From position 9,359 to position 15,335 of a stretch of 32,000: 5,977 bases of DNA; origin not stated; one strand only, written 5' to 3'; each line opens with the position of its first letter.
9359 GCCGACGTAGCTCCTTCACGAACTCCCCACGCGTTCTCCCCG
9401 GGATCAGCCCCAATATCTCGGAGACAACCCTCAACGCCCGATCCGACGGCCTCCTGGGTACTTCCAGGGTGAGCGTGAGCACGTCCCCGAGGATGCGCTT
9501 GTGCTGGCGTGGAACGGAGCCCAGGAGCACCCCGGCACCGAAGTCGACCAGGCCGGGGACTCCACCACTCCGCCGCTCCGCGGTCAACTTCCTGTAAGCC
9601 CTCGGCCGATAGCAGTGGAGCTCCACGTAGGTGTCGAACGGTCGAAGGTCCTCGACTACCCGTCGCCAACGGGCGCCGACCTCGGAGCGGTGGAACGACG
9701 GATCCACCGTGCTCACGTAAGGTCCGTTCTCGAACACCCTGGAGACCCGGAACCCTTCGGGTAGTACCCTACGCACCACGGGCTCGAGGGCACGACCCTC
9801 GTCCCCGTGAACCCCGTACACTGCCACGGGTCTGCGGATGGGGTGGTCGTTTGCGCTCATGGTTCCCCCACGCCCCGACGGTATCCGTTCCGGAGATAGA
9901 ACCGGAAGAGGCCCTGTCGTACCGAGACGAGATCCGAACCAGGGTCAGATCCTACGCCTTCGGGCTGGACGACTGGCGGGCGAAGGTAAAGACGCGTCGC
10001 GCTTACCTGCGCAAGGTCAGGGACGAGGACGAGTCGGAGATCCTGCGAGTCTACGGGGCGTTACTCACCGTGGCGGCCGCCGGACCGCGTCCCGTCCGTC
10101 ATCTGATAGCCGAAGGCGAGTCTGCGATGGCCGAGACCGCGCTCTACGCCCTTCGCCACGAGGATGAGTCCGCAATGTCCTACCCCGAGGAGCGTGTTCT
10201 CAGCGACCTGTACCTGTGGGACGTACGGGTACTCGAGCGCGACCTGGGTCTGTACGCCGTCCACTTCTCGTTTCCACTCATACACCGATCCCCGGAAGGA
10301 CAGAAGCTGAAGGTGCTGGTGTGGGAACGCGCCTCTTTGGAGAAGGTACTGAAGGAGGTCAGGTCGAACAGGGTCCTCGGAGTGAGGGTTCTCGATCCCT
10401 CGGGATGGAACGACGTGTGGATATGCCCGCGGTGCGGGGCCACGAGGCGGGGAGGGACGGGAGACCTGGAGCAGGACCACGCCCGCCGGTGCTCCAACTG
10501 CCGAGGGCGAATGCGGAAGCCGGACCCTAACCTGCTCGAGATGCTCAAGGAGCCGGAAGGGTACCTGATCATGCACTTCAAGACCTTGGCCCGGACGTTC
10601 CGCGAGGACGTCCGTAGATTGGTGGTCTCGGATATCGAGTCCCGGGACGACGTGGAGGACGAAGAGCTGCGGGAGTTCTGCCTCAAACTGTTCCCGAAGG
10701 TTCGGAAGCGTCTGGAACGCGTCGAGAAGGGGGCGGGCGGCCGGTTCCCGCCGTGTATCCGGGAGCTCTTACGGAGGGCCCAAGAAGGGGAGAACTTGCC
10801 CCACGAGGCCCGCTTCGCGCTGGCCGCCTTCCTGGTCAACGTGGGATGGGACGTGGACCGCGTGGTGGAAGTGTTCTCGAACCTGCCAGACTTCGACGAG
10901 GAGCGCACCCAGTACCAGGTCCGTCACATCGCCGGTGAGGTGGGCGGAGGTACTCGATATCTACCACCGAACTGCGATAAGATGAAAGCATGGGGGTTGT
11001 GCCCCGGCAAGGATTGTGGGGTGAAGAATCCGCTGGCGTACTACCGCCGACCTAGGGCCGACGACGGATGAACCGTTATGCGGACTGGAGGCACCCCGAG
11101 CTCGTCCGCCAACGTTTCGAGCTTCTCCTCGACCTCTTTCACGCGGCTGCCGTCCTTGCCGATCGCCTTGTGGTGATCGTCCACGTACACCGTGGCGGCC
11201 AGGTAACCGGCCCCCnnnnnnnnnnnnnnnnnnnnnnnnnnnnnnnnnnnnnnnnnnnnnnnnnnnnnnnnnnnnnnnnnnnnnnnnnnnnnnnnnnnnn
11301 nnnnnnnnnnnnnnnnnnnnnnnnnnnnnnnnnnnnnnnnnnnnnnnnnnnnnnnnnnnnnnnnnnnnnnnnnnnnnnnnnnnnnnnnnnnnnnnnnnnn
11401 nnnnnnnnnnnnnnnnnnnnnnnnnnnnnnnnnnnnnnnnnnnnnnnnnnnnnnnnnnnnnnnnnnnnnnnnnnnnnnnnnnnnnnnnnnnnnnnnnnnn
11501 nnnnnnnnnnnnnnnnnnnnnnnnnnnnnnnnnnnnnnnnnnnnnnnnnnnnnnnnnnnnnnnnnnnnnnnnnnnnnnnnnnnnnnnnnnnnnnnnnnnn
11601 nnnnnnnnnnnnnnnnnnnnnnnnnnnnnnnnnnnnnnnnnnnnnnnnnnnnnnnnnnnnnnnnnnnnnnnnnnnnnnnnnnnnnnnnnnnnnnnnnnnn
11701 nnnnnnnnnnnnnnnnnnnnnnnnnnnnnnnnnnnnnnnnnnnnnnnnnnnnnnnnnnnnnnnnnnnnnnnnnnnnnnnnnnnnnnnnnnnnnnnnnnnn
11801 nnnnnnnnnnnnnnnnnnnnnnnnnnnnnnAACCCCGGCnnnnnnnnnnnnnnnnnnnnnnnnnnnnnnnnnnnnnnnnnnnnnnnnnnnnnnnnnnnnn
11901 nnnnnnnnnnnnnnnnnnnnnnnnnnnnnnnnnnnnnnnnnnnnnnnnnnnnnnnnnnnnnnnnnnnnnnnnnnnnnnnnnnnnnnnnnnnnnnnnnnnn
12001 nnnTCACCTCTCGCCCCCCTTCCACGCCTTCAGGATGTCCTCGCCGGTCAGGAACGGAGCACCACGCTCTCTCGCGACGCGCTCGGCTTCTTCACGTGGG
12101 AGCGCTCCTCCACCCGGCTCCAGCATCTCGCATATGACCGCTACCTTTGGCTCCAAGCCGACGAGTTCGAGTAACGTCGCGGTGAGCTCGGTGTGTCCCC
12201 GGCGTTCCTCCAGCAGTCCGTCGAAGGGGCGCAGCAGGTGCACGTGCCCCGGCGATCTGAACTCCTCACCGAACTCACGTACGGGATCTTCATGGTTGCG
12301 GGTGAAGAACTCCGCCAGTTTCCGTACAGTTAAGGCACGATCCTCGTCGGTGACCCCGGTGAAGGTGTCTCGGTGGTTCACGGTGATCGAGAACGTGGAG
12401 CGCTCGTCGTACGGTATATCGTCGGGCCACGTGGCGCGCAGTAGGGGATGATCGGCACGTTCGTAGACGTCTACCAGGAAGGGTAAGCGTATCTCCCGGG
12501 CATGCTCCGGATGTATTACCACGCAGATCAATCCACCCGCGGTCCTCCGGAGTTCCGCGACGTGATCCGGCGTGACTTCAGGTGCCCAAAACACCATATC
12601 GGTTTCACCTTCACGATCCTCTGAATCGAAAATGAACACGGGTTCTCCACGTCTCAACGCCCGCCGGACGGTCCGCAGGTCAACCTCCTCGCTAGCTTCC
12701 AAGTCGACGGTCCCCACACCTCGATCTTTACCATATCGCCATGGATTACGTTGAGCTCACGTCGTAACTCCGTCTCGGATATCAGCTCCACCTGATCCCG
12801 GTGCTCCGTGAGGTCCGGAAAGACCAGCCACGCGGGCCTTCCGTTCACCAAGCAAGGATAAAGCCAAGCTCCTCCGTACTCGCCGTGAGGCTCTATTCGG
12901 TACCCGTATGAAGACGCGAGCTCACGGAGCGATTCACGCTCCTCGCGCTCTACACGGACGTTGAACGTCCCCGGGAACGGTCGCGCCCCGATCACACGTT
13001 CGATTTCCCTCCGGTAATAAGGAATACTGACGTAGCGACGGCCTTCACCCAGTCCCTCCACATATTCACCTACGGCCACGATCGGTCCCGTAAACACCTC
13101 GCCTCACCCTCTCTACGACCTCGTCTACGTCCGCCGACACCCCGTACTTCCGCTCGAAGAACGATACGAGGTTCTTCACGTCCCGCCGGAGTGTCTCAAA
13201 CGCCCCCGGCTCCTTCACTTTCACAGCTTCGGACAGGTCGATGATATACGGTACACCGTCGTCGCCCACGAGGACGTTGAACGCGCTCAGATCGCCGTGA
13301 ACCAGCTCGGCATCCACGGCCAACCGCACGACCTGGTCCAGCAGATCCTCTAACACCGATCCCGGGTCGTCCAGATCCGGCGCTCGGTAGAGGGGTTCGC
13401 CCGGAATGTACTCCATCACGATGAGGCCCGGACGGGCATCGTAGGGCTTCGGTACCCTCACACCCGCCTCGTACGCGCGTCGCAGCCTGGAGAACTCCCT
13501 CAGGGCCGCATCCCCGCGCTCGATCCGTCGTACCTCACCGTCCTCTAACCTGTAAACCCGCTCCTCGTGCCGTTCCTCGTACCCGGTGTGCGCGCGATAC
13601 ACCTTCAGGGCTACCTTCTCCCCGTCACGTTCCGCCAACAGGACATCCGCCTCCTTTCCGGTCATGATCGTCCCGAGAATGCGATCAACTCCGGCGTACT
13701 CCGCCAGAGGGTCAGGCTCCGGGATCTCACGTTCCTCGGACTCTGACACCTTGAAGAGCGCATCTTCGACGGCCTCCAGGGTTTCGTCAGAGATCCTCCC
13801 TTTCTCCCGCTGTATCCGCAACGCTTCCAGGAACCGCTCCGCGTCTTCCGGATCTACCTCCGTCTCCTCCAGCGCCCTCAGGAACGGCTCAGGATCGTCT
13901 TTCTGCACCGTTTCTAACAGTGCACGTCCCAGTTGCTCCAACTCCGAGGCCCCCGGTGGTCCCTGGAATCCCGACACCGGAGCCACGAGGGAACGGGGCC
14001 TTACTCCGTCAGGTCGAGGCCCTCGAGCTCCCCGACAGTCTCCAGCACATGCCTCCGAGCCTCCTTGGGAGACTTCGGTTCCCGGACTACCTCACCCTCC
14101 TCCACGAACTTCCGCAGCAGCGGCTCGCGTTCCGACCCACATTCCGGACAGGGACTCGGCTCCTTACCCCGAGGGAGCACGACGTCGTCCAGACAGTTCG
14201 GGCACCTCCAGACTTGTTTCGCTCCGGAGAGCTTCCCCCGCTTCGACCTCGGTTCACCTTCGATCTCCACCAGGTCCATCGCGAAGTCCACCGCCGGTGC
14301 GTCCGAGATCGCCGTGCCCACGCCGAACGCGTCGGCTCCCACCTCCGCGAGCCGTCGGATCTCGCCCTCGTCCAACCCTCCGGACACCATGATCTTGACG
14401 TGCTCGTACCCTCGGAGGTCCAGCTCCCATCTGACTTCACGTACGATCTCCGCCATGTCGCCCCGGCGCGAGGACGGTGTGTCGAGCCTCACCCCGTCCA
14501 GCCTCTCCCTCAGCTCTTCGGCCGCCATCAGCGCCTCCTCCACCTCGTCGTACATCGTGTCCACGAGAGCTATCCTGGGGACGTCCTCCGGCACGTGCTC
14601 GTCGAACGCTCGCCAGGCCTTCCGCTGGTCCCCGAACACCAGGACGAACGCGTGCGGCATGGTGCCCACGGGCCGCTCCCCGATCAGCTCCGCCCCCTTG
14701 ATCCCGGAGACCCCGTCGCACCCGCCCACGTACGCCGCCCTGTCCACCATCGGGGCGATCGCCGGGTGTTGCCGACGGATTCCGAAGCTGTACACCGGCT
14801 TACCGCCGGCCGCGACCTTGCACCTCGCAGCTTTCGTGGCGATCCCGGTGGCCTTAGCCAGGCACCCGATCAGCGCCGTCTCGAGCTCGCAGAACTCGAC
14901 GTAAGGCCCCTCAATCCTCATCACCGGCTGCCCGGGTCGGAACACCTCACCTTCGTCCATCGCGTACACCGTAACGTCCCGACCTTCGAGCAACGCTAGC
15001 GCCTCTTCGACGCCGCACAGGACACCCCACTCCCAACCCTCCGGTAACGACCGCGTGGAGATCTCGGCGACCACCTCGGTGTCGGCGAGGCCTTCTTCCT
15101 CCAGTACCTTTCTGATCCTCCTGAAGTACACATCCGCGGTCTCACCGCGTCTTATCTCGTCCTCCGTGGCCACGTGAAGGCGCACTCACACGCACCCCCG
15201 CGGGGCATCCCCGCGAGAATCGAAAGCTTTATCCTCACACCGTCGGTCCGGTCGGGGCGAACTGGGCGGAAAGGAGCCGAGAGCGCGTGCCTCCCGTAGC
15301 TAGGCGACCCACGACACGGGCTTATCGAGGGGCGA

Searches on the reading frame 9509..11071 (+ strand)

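Call 13: search_protein_families(library=pfam, proteins=[window:9509-11071:+], max_evalue=0.001)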
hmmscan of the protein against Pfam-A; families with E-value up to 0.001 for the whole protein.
window:9509-11071:+ (520 aa): 1 family
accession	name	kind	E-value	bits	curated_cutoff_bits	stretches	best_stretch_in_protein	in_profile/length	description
PF04104.19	DNA_primase_lrg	-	9.7e-34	117.3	22.4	1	350-502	23-208/266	Eukaryotic and archaeal DNA primase, large subunit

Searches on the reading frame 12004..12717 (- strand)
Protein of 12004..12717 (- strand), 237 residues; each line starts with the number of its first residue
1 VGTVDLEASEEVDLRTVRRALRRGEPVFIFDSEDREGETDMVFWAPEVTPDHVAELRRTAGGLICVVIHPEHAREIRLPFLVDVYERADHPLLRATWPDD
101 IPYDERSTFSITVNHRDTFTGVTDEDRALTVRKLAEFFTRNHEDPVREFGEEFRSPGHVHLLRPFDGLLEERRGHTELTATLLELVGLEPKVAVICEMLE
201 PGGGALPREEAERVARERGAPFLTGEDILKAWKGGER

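Call 14: search_protein_families(library=pfam, proteins=[window:12004-12717:-], max_evalue=0.001)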
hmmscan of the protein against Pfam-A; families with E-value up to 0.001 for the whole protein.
window:12004-12717:- (237 aa): 1 family
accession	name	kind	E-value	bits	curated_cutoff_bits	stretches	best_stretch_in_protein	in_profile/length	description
PF00926.24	DHBP_synthase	-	8.7e-53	179.1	26.4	1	17-230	3-190/191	3,4-dihydroxy-2-butanone 4-phosphate synthase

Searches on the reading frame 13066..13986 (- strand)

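Call 14: search_protein_families(library=pfam, proteins=[window:13066-13986:-], max_evalue=0.001)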
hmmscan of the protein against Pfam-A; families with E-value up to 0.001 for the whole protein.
window:13066-13986:- (306 aa): 5 families
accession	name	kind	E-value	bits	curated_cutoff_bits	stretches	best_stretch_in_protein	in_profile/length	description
PF01163.29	RIO1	-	1e-39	136.6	22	1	119-289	7-186/187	RIO domain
PF01636.29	APH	-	2.7e-09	37.6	23.2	1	139-222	8-107/239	Phosphotransferase enzyme family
PF03109.22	ABC1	-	2.1e-08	34.1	22.9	1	164-250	119-210/244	ABC1 atypical kinase-like domain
PF19974.5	TCAD9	-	5.2e-06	26.3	40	1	118-253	217-323/429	Ternary complex associated domain 9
PF05120.17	GvpG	-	0.00063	20.3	30.6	0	44-78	28-62/67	Gas vesicle protein G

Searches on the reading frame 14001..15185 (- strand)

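Call 7: search_protein_families(library=pfam, proteins=[window:14001-15185:-], max_evalue=0.01)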
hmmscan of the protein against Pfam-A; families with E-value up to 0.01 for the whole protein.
window:14001-15185:- (394 aa): 4 families
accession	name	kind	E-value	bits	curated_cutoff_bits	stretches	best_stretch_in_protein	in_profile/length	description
PF01729.25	QRPTase_C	-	4.8e-25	88.7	23.1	1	115-304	1-169/169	Quinolinate phosphoribosyl transferase, C-terminal domain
PF02749.22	QRPTase_N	-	2e-23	82.8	27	1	18-112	1-81/82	Quinolinate phosphoribosyl transferase, N-terminal domain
PF23458.2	DUF7130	-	0.0029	17.9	35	1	318-357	46-84/89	Domain of unknown function (DUF7130)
PF17767.7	NAPRTase_N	-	0.0049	17.6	32.6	0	73-107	88-122/125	Nicotinate phosphoribosyltransferase (NAPRTase) N-terminal domain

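Call 8: search_protein_families(library=ncbifam, proteins=[window:14001-15185:-], max_evalue=0.01)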
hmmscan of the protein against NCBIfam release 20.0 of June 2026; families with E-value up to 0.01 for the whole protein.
window:14001-15185:- (394 aa): 11 families
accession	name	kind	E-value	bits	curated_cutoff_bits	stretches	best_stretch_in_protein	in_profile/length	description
NF006415.0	PRK08662.1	equivalog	2.2e-169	563.2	243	1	1-388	2-379/381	nicotinate phosphoribosyltransferase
NF006696.0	PRK09243.1-3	equivalog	2.7e-63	214.2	503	1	72-387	99-415/451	nicotinate phosphoribosyltransferase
TIGR01513.1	NAPRTase_put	equivalog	2.6e-57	194.7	297.4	1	71-387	87-431/452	nicotinate phosphoribosyltransferase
NF009131.0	PRK12484.1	equivalog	1.1e-55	189.2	330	1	70-386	89-411/455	nicotinate phosphoribosyltransferase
NF006698.0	PRK09243.1-5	equivalog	4.1e-53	180.7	531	2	73-387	104-418/440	nicotinate phosphoribosyltransferase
NF005529.0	PRK07188.1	equivalog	1.8e-49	168.6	378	1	9-319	17-344/358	nicotinate phosphoribosyltransferase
NF006695.0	PRK09243.1-2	equivalog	2.8e-48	164.8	469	1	71-293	93-317/480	nicotinate phosphoribosyltransferase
NF006694.0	PRK09243.1-1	equivalog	1.5e-38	132.7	663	1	71-314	94-340/485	nicotinate phosphoribosyltransferase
NF006697.0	PRK09243.1-4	equivalog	9.9e-34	116.7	776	1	72-312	96-339/488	nicotinate phosphoribosyltransferase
TIGR00078.1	nadC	equivalog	4.6e-14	52.3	198.4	2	52-157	35-142/269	carboxylating nicotinate-nucleotide diphosphorylase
TIGR01163.1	rpe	equivalog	0.00068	19.1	212.6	1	244-301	149-205/211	ribulose-phosphate 3-epimerase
